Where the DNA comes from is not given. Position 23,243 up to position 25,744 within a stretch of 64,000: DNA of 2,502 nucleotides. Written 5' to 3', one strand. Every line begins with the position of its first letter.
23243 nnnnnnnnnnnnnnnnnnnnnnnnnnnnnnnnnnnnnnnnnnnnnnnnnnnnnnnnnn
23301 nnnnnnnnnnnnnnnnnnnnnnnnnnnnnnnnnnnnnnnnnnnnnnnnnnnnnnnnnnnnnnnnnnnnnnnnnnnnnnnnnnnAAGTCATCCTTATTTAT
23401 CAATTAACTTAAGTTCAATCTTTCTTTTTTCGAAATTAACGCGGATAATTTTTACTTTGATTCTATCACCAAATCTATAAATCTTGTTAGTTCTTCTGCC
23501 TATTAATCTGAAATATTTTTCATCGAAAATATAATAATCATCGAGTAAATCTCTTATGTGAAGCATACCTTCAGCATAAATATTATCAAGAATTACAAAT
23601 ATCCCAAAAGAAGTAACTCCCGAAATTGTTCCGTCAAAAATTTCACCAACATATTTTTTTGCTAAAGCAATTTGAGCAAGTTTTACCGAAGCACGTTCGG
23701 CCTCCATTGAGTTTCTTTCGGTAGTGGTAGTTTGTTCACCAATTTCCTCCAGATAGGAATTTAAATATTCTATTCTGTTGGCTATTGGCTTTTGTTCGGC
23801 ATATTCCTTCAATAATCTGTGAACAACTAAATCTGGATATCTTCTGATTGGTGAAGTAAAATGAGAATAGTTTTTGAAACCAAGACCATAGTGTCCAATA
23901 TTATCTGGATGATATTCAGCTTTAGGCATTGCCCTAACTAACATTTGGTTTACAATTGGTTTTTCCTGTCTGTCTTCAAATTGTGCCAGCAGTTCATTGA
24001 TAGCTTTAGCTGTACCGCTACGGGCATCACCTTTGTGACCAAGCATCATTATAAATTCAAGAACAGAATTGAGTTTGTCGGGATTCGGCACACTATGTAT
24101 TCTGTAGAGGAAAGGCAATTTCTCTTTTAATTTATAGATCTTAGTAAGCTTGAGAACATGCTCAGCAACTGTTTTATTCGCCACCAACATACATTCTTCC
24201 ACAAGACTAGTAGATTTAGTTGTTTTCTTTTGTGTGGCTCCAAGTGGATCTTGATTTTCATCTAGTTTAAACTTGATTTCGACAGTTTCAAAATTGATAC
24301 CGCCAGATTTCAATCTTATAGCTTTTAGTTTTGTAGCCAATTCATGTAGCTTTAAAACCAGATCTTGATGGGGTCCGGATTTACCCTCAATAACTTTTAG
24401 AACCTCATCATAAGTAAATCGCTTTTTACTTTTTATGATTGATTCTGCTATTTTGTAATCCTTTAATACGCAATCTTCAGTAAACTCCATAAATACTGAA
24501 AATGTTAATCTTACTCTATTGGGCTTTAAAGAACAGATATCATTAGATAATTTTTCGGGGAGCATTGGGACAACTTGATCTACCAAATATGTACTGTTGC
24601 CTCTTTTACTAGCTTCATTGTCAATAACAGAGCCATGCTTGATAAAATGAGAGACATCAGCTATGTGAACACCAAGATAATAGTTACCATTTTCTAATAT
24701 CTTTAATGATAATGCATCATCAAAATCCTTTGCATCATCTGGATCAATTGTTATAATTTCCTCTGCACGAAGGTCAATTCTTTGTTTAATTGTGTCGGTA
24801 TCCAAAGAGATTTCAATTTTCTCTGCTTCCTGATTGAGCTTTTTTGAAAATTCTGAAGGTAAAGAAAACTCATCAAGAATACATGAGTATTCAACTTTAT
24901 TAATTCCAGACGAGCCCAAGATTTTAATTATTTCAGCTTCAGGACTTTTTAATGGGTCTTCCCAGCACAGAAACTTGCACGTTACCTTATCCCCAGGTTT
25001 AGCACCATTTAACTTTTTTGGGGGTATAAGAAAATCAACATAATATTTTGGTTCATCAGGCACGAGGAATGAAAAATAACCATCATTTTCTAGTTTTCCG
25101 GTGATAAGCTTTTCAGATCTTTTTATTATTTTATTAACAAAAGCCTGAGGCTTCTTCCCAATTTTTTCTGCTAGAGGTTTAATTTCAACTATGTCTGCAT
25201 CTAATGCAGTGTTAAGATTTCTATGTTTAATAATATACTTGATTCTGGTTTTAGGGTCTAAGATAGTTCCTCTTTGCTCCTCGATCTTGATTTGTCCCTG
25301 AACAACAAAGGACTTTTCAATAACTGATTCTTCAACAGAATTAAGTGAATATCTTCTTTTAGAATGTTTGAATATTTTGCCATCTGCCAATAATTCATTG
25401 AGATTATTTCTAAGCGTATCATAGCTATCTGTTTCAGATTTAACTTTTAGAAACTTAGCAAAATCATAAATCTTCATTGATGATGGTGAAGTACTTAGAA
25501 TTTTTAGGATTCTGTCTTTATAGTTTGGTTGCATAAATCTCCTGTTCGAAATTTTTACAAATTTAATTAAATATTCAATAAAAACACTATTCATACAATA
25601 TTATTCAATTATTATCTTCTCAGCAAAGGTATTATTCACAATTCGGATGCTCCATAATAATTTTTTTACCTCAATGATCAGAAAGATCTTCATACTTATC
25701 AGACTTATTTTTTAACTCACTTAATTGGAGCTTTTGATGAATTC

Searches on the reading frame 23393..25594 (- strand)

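Call 70: search_protein_families(library=pfam, proteins=[window:23393-25594:-], max_evalue=0.0001)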
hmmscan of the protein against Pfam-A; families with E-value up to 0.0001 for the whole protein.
window:23393-25594:- (733 aa): 4 families
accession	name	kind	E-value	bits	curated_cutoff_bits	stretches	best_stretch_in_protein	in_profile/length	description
PF00773.25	RNB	-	3.3e-110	368.8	29.3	1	272-599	1-324/326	RNB domain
PF17876.7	CSD2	-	2.4e-20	72.8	26.2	1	176-250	1-74/74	Cold shock domain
PF00575.29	S1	-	4.2e-10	40.3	22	1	649-728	4-71/74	S1 RNA binding domain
PF08206.17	OB_RNB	-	1.4e-07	31.5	24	0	171-225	8-58/58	Ribonuclease B OB domain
